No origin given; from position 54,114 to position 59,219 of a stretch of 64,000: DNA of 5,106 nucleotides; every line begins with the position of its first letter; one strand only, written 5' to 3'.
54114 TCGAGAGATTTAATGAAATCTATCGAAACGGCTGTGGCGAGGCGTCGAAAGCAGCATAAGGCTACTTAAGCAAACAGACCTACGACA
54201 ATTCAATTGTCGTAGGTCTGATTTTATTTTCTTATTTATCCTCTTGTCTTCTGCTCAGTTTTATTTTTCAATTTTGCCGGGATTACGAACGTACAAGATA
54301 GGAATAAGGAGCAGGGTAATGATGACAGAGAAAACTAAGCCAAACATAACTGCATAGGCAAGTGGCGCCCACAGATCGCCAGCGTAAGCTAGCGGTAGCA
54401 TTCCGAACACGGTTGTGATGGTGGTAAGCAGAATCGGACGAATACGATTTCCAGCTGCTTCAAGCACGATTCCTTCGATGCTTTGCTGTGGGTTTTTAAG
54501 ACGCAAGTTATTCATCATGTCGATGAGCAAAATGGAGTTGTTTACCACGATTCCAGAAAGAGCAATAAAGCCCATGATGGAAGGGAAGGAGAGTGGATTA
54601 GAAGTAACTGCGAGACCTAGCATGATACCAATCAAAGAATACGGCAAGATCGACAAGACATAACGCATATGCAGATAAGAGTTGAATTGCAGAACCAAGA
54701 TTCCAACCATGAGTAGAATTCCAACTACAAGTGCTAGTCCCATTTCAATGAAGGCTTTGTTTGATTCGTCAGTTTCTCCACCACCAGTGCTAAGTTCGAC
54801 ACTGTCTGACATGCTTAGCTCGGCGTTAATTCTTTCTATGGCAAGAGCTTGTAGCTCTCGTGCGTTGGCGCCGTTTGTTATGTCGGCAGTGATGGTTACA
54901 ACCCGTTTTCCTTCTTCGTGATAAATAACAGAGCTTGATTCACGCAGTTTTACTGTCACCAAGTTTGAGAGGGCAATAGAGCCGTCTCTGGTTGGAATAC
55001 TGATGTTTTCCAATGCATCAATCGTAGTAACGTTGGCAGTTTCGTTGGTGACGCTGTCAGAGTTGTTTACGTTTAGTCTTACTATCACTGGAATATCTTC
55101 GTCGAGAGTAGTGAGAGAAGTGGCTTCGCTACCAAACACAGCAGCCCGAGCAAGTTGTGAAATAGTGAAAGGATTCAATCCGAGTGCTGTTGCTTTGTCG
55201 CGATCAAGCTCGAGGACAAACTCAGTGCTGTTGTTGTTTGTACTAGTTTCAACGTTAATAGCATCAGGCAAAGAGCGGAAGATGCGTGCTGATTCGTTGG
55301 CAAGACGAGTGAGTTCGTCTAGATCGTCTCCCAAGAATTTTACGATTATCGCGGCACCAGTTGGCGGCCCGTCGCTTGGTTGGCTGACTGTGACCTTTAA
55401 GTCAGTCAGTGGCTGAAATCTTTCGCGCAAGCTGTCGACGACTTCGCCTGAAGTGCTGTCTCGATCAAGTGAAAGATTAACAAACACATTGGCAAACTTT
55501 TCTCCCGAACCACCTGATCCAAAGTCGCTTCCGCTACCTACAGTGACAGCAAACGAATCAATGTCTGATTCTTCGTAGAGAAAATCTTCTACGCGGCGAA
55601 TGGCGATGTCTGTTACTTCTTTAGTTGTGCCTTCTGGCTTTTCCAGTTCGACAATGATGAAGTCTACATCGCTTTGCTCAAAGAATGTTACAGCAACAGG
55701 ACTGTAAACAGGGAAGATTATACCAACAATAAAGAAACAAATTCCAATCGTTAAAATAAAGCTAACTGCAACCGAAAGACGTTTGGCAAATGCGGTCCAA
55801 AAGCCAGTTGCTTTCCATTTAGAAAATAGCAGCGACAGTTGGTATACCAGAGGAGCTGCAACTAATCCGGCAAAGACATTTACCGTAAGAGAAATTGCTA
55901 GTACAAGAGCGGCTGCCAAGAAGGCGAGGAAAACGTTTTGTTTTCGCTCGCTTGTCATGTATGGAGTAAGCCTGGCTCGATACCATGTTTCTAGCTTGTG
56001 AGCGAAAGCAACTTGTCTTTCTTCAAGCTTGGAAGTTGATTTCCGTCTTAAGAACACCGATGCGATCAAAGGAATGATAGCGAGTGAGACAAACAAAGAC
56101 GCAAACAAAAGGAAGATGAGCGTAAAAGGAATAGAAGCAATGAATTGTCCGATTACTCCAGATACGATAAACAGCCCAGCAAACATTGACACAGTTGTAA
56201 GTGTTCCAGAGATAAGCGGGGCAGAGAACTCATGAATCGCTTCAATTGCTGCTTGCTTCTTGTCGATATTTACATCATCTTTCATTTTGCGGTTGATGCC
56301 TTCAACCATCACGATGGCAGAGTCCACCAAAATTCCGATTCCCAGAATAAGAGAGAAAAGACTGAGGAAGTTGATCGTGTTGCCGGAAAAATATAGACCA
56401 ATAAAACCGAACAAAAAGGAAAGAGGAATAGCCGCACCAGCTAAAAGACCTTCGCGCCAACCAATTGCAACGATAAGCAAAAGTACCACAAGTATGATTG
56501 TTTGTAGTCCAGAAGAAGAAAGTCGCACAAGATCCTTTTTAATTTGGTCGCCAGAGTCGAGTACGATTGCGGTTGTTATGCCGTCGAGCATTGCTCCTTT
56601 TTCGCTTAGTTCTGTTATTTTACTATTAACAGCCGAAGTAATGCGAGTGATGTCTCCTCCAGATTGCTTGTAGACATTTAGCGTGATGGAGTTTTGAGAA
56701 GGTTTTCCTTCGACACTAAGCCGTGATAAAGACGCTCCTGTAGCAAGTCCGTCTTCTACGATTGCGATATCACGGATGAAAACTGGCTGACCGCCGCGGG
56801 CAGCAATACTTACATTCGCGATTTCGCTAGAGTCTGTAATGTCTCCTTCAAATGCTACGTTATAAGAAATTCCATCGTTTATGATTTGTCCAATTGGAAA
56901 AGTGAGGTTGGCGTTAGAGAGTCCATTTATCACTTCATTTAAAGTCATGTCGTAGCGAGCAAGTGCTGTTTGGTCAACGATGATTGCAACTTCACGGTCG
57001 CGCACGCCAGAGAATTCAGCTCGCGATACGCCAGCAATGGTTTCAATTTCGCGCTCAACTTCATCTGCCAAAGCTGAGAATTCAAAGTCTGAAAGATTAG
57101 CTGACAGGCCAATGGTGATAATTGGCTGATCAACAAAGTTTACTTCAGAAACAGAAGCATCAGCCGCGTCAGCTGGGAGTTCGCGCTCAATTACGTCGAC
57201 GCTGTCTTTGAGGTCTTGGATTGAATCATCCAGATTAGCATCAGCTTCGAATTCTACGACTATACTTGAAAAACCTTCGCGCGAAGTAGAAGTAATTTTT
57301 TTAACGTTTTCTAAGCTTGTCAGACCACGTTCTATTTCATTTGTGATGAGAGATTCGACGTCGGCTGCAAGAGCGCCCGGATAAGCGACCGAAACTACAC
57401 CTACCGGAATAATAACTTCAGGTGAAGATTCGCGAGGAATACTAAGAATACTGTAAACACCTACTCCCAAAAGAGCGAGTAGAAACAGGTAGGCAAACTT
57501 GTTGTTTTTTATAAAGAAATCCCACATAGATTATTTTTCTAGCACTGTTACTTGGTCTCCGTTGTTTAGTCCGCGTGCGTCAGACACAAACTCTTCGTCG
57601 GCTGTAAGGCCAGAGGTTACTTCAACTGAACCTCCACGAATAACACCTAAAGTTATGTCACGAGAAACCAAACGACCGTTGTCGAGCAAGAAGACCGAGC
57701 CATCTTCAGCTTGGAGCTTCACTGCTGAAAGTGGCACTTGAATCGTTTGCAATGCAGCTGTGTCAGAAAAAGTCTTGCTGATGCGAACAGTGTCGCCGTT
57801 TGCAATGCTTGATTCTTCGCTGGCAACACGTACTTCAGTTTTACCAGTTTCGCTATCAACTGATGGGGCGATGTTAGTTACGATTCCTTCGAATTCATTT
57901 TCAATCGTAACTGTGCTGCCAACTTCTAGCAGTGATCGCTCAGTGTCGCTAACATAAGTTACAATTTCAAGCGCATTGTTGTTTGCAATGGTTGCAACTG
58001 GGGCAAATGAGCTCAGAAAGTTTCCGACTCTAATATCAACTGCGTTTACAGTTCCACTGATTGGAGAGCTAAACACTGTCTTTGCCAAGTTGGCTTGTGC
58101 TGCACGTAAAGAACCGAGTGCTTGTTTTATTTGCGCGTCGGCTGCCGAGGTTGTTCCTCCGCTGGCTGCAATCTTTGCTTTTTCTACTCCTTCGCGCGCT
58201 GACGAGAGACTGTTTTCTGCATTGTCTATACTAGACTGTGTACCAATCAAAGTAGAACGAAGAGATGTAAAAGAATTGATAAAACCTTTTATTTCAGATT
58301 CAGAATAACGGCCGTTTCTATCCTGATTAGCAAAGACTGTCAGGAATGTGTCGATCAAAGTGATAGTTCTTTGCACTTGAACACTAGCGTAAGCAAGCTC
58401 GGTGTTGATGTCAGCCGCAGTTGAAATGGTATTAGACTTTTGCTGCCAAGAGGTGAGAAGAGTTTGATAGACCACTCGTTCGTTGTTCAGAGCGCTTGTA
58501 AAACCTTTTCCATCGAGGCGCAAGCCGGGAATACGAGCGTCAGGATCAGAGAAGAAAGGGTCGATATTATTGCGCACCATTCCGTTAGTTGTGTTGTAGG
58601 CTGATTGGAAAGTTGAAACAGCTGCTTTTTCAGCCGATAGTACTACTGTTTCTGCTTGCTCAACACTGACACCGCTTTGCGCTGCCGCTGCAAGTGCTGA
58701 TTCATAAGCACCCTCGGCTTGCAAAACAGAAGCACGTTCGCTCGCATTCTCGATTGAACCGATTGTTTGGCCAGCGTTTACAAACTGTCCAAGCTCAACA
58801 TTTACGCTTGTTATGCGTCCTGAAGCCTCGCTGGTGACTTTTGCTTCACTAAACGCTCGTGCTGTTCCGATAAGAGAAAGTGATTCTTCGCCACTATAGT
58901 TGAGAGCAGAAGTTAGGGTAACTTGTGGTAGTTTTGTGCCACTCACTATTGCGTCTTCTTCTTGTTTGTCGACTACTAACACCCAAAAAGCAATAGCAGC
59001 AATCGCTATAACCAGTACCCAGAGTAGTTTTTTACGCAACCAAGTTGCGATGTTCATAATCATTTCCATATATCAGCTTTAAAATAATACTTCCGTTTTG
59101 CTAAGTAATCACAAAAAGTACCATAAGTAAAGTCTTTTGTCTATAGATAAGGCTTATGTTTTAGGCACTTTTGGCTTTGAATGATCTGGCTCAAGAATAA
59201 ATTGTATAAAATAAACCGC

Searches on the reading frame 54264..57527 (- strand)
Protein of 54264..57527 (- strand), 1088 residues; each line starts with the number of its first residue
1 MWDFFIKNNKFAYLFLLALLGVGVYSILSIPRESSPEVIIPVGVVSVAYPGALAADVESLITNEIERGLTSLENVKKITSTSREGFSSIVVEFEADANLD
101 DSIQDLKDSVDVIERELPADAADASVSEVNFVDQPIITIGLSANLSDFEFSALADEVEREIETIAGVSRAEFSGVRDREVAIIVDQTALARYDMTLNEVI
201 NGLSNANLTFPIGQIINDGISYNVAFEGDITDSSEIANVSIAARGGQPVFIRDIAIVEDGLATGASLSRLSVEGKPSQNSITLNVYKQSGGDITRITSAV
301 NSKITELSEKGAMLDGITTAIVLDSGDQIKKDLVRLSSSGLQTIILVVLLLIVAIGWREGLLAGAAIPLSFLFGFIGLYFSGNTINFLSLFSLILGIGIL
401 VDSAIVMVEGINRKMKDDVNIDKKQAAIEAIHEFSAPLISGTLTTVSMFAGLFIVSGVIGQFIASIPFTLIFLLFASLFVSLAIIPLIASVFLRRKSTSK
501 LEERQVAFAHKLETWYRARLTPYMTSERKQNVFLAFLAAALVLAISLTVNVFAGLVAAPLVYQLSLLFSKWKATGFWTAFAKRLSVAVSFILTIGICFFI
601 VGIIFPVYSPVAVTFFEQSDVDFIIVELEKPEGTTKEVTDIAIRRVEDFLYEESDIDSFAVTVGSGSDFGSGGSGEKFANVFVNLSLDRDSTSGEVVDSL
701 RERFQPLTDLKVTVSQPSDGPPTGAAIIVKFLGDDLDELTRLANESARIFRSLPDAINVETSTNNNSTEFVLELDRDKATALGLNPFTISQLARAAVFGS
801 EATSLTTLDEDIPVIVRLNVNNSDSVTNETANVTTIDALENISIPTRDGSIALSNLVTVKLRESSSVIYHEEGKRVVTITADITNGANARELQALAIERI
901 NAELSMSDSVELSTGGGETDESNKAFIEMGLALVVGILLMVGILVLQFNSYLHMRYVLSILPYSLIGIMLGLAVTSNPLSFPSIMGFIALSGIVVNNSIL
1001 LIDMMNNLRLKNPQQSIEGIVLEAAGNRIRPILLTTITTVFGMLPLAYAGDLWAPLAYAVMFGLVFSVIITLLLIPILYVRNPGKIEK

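Call 45: search_protein_families(library=pfam, proteins=[window:54264-57527:-], max_evalue=0.01)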
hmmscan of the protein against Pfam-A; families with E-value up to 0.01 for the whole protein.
window:54264-57527:- (1088 aa): 2 families
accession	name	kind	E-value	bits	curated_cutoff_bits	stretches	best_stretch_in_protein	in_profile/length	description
PF00873.25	ACR_tran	-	2.1e-166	555.9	28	2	1-547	1-548/1021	AcrB/AcrD/AcrF family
PF02355.23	SecD_SecF_C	-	0.00013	21.9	20.5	1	922-1074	26-178/189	Protein export membrane protein SecD/SecF, C-terminal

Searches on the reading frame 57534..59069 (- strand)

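Call 45: search_protein_families(library=pfam, proteins=[window:57534-59069:-], max_evalue=0.01)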
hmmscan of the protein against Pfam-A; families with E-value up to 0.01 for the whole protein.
window:57534-59069:- (512 aa): 4 families
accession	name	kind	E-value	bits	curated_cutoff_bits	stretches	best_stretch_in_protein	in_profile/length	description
PF13437.12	HlyD_3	-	3.5e-18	66.7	22.2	2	334-419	3-95/106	HlyD family secretion protein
PF16576.10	HlyD_D23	-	8.6e-13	48.5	30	1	318-416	96-200/214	Barrel-sandwich domain of CusB or HlyD membrane-fusion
PF13533.13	Biotin_lipoyl_2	-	7e-08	32.6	29.8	1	77-107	2-32/32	Biotin-lipoyl like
PF00364.28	Biotin_lipoyl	-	0.0015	18.8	22.1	0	75-105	42-72/73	Biotin-requiring enzyme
